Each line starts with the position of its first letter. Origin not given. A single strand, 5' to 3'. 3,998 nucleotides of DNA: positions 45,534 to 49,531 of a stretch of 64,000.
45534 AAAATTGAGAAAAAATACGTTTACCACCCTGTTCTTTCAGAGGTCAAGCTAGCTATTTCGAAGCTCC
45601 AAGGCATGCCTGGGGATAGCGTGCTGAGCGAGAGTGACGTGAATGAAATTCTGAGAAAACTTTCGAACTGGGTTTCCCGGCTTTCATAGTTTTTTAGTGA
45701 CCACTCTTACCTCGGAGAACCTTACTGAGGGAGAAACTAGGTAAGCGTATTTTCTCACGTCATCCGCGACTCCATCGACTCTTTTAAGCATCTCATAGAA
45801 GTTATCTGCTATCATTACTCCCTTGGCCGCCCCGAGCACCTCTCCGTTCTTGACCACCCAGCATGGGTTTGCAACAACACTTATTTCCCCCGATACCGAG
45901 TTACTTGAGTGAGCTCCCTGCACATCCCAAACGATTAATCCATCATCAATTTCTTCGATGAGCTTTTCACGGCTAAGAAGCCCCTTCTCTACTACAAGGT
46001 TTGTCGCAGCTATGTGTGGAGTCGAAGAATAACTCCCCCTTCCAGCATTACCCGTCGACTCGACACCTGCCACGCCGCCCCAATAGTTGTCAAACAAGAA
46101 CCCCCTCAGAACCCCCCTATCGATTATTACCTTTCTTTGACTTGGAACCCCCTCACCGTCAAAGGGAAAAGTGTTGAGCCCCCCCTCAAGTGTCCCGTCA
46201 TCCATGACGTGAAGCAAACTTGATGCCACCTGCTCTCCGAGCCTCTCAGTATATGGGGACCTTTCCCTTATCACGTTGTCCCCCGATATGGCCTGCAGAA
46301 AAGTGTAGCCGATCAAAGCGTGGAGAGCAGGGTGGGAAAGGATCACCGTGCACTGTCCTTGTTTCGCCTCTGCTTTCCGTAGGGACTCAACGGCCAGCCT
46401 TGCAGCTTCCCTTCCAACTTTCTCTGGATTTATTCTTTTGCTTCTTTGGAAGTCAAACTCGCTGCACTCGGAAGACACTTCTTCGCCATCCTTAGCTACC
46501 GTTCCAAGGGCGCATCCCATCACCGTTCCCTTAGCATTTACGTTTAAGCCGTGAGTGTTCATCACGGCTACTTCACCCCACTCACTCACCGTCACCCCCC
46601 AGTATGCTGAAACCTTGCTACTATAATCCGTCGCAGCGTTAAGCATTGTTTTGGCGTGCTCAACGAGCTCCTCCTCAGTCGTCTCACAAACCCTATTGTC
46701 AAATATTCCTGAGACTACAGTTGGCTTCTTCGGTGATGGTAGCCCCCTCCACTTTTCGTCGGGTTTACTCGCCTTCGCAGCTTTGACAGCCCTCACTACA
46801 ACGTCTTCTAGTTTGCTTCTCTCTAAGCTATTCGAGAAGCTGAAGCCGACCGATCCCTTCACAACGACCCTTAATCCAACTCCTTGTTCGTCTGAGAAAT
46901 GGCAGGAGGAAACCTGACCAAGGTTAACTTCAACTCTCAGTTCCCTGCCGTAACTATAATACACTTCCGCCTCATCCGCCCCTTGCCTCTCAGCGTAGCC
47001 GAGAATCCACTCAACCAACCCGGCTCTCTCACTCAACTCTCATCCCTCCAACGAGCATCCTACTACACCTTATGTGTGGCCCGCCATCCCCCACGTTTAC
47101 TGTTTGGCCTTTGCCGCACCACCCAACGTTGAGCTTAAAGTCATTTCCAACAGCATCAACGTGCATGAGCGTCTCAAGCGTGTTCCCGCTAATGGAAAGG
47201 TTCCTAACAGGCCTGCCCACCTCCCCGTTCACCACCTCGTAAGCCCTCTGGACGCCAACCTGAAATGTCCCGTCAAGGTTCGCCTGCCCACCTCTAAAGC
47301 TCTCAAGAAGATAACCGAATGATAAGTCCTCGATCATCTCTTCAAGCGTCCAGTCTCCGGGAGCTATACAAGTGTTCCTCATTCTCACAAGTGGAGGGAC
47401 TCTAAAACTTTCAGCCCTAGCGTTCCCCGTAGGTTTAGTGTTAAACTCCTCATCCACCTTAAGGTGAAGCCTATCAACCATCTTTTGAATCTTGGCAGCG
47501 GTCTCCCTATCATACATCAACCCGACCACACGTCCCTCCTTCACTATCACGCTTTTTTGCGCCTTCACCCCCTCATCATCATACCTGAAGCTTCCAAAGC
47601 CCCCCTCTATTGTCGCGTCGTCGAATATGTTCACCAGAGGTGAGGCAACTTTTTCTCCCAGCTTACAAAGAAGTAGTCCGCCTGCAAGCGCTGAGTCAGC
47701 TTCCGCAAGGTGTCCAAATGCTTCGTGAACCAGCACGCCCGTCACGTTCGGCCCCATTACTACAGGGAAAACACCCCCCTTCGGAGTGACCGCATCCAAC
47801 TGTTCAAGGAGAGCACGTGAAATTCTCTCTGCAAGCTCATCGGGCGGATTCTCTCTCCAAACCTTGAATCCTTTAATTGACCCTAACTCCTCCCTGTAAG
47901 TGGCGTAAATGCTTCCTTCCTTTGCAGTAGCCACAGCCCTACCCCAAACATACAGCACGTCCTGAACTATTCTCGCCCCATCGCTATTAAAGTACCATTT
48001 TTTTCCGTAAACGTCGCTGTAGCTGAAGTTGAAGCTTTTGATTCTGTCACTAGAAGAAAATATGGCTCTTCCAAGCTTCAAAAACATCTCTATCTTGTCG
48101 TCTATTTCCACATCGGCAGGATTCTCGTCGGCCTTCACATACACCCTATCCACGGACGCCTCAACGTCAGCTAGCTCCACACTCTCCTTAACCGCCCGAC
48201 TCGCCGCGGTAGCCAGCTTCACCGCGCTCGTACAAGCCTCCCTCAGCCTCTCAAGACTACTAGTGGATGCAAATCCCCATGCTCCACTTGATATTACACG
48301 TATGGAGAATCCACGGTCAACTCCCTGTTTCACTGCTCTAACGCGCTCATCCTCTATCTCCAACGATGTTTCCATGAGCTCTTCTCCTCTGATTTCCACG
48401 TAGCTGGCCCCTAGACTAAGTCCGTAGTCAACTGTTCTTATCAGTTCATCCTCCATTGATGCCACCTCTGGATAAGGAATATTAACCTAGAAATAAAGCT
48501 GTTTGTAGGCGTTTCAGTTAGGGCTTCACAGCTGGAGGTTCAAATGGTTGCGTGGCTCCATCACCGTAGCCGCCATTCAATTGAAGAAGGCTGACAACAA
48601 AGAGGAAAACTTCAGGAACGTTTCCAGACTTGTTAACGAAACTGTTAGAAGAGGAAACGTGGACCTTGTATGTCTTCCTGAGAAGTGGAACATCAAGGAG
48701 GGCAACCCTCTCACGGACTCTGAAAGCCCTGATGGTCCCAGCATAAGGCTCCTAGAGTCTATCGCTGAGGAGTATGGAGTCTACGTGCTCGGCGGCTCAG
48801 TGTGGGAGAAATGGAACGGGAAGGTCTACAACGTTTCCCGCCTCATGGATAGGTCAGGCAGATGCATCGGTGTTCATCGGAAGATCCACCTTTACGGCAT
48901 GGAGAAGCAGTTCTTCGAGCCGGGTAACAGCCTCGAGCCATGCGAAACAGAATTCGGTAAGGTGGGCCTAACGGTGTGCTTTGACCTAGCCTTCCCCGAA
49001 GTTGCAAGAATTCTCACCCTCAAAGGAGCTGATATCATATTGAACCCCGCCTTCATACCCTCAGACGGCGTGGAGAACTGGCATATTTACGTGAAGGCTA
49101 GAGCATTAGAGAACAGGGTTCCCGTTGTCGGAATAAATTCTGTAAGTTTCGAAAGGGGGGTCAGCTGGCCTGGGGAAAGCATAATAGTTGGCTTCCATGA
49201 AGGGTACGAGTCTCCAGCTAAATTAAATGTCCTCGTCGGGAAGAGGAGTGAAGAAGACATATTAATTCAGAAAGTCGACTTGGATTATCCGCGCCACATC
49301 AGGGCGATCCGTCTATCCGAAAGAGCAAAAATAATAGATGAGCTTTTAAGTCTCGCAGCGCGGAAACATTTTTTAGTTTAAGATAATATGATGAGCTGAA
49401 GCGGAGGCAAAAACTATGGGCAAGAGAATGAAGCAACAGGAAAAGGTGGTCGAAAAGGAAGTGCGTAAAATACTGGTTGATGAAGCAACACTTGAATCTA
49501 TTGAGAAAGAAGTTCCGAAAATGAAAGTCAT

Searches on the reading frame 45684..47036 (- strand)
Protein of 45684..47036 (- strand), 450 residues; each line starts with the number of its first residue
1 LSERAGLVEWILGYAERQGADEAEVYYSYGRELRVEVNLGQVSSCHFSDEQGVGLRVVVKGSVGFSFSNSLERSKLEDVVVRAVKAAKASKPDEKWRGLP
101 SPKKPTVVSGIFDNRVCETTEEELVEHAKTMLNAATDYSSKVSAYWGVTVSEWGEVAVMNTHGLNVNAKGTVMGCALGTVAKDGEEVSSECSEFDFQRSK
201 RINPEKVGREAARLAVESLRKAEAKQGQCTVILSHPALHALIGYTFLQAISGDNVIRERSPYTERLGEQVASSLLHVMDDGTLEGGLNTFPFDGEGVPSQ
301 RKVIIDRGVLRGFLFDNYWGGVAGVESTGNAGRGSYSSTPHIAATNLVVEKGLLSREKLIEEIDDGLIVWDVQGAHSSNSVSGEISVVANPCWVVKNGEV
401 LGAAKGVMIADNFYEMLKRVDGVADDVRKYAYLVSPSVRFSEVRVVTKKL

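Call 94: search_protein_families(library=pfam, proteins=[window:45684-47036:-], max_evalue=0.00001)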
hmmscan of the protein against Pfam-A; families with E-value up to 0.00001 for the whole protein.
window:45684-47036:- (450 aa): 3 families
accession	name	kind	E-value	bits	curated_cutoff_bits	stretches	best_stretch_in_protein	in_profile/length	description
PF19289.4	PmbA_TldD_3rd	-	1.9e-71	240.2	22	1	227-445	2-218/220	PmbA/TldA metallopeptidase C-terminal domain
PF01523.21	PmbA_TldD_1st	-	2.4e-14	53.7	20.9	1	23-87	1-65/65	PmbA/TldA metallopeptidase domain 1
PF19290.4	PmbA_TldD_2nd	-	5.5e-13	49.8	20.9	1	119-219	6-109/109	PmbA/TldA metallopeptidase central domain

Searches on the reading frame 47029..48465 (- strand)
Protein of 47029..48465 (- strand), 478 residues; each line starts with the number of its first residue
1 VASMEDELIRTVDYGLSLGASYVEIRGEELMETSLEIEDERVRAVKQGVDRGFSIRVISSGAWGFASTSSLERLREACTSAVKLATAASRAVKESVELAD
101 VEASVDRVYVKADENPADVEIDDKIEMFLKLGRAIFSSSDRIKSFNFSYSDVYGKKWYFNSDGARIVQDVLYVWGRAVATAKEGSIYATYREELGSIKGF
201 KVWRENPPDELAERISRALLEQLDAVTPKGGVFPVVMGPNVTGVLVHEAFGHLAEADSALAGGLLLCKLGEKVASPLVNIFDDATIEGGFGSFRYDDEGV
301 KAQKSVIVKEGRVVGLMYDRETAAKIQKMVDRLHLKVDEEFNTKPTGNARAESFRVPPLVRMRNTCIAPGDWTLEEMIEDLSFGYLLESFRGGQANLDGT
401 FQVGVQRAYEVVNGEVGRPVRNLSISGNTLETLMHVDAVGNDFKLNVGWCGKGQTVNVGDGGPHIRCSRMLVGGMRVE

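Call 94: search_protein_families(library=pfam, proteins=[window:47029-48465:-], max_evalue=0.00001)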
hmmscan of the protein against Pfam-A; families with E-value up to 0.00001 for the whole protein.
window:47029-48465:- (478 aa): 3 families
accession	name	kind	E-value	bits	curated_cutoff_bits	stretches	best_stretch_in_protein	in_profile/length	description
PF19289.4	PmbA_TldD_3rd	-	1.1e-60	205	22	1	231-474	2-220/220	PmbA/TldA metallopeptidase C-terminal domain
PF19290.4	PmbA_TldD_2nd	-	2.9e-15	57.1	20.9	1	115-223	2-109/109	PmbA/TldA metallopeptidase central domain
PF01523.21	PmbA_TldD_1st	-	3.1e-12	46.9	20.9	1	23-85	1-65/65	PmbA/TldA metallopeptidase domain 1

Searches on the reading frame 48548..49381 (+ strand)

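Call 94: search_protein_families(library=pfam, proteins=[window:48548-49381:+], max_evalue=0.00001)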
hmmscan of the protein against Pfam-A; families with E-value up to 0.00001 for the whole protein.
window:48548-49381:+ (277 aa): 1 family
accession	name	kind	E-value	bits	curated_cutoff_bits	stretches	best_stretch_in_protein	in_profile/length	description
PF00795.27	CN_hydrolase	-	2.3e-40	139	23.2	1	6-216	1-226/256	Carbon-nitrogen hydrolase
